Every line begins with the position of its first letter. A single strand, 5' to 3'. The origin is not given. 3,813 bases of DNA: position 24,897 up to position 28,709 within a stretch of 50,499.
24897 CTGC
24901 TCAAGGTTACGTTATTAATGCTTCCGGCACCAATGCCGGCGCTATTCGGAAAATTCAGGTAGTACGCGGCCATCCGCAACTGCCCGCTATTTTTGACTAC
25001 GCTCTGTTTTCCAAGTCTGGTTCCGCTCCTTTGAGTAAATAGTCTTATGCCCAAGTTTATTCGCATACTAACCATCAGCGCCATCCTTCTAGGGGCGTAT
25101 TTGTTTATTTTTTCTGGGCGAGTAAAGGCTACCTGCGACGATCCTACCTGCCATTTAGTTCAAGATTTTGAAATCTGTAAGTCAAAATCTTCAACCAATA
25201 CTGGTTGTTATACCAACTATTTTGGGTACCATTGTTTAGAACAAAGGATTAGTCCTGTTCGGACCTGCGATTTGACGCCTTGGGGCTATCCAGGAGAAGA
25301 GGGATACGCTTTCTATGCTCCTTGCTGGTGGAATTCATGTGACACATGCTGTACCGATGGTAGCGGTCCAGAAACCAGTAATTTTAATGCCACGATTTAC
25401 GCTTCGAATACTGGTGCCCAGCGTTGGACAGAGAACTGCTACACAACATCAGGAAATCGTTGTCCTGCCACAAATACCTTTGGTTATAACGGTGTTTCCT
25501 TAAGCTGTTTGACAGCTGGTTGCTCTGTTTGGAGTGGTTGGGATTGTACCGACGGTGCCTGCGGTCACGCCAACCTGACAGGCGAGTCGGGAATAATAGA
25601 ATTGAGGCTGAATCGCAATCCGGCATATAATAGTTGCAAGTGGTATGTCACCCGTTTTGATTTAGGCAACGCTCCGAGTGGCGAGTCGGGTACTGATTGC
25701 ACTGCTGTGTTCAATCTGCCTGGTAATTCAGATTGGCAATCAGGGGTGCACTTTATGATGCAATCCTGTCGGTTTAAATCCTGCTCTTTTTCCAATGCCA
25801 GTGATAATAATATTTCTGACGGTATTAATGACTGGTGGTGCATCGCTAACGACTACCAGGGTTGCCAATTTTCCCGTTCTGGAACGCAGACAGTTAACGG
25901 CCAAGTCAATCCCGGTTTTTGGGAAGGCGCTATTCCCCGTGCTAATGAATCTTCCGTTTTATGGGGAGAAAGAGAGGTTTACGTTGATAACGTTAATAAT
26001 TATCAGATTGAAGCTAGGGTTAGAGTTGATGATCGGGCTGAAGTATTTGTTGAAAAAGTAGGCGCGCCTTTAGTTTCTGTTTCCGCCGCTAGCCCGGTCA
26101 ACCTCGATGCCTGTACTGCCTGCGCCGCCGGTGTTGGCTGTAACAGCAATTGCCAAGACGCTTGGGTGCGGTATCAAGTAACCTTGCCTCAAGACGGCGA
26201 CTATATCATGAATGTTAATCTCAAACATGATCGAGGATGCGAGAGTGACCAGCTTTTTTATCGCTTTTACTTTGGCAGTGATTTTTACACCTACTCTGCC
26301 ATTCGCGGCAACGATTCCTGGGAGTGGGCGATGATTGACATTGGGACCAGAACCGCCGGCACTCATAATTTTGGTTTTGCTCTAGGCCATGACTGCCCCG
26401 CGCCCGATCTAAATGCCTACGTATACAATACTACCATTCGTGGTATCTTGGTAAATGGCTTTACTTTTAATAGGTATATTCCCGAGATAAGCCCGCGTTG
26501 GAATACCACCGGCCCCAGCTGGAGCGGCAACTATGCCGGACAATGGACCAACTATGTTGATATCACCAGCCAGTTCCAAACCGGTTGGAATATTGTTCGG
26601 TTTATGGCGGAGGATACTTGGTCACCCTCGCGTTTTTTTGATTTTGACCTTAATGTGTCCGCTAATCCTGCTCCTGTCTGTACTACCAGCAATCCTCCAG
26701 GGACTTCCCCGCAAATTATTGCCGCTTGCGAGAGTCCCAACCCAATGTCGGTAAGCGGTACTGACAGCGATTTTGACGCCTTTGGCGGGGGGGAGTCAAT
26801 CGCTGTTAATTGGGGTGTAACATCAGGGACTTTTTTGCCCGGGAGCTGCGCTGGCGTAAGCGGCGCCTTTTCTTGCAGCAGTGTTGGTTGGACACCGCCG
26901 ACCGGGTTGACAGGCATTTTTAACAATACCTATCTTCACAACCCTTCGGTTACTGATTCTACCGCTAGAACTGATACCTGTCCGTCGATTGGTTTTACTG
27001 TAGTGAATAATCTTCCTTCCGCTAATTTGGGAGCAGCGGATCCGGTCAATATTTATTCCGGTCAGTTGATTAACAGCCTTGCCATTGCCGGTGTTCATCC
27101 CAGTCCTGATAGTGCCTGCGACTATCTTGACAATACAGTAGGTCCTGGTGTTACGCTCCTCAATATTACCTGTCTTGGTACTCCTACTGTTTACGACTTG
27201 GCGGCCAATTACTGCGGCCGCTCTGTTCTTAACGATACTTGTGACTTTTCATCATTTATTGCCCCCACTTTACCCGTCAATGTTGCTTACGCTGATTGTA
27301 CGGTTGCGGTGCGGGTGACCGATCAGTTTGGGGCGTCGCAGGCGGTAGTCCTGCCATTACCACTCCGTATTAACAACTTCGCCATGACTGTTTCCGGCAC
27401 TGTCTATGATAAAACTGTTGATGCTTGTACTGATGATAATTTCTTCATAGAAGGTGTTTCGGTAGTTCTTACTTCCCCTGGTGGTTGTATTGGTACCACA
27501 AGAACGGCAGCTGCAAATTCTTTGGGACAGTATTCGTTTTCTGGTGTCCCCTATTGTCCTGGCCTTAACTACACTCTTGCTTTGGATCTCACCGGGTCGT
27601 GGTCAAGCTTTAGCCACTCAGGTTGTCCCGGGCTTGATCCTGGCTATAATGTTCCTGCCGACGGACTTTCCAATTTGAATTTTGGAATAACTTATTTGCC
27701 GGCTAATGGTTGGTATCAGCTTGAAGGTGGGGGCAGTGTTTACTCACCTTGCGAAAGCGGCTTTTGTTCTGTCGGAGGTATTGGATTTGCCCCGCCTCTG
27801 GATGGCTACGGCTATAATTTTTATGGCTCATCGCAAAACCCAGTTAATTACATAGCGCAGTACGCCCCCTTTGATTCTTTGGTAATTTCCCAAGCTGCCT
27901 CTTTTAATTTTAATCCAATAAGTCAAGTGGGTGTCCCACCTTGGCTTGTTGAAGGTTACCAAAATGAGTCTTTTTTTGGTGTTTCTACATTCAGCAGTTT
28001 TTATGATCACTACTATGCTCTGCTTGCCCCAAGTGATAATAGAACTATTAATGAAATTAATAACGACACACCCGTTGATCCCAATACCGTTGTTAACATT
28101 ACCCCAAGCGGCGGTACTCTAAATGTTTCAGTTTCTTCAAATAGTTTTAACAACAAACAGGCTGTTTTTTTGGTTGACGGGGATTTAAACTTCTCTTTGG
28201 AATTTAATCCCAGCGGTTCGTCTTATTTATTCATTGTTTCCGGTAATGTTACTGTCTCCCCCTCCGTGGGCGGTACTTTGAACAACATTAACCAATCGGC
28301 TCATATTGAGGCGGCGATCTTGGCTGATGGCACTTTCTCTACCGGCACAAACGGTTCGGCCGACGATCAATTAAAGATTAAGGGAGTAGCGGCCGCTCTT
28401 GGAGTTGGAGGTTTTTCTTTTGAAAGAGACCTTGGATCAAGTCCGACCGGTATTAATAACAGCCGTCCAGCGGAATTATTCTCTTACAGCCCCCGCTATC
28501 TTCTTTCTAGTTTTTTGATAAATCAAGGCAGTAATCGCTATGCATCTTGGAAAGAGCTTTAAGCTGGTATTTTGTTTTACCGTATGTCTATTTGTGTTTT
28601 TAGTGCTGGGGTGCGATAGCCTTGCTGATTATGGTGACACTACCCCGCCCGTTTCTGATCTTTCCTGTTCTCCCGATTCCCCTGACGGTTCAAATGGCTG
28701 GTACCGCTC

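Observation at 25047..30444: Two tandem giant secreted proteins in the pilus operon share a private C-terminal module (candidate novel pilus tip/adhesin pair)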

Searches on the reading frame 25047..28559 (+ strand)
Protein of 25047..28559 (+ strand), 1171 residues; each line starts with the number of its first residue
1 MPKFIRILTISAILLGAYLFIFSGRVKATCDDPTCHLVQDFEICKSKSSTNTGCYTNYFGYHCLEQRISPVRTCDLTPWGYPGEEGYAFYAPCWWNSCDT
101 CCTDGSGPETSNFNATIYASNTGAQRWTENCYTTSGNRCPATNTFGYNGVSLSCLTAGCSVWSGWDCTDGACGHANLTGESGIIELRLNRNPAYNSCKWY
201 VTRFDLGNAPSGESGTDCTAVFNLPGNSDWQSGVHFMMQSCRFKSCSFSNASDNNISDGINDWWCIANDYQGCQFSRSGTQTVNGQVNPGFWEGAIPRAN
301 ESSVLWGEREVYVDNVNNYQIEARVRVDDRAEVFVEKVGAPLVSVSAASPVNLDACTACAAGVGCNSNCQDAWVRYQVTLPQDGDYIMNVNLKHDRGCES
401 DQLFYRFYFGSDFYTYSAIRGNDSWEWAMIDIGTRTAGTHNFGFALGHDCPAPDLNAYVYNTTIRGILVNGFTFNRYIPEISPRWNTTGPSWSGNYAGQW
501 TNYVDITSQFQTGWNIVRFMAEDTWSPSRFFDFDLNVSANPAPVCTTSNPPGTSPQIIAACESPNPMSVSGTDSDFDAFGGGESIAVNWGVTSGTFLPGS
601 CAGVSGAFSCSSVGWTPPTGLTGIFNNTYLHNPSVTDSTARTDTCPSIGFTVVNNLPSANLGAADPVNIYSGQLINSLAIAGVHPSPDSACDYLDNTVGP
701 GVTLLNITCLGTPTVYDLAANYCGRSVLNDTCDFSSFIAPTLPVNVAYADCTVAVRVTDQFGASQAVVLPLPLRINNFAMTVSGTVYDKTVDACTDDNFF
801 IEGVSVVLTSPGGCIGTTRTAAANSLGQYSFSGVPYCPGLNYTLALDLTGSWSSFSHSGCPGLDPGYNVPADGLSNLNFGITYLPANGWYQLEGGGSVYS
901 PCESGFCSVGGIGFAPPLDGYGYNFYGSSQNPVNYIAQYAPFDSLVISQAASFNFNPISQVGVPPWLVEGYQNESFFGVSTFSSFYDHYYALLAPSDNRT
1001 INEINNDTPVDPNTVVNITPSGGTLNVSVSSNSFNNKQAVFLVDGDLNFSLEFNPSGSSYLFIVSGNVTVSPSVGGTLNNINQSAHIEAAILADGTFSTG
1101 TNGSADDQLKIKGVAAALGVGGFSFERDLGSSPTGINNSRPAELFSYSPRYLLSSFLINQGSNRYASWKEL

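Call 4: search_protein_families(library=pfam, proteins=[window:25047-28559:+], max_evalue=1)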
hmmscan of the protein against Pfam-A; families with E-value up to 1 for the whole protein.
window:25047-28559:+ (1171 aa): 1 family
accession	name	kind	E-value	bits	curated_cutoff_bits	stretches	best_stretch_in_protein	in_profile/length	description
PF13620.12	CarboxypepD_reg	-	0.0047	17.7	32.3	1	781-844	1-52/82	Carboxypeptidase regulatory-like domain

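Call 6: search_protein_families(library=ncbifam, proteins=[window:25047-28559:+], max_evalue=10)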
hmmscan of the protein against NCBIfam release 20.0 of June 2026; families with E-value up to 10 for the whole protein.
window:25047-28559:+ (1171 aa): 0 families

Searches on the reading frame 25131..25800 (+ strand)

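Call 72: search_protein_families(library=pfam, proteins=[window:25131-25800:+], max_evalue=10)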
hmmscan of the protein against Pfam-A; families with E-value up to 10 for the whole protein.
window:25131-25800:+ (223 aa): 1 family
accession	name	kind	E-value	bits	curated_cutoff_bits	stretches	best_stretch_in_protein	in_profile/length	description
PF19131.5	DUF5814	-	0.13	12.3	25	1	6-41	52-87/148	Family of unknown function (DUF5814)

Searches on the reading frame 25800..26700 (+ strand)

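Call 72: search_protein_families(library=pfam, proteins=[window:25800-26700:+], max_evalue=10)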
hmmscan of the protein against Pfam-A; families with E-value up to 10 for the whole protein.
window:25800-26700:+ (300 aa): 1 family
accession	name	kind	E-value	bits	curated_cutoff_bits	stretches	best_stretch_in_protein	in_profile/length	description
PF19024.5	DUF5750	-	0.083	13.9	27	1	113-166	8-62/91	Family of unknown function (DUF5750)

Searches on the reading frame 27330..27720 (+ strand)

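Call 72: search_protein_families(library=pfam, proteins=[window:27330-27720:+], max_evalue=10)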
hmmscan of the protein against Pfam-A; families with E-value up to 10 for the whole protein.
window:27330-27720:+ (130 aa): 2 families
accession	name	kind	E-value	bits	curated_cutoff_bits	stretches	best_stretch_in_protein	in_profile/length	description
PF13620.12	CarboxypepD_reg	-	0.00037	21.2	32.3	1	20-84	1-53/82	Carboxypeptidase regulatory-like domain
PF17210.9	SdrD_B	-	0.091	13.4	29.7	1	39-74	23-56/112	SdrD B-like domain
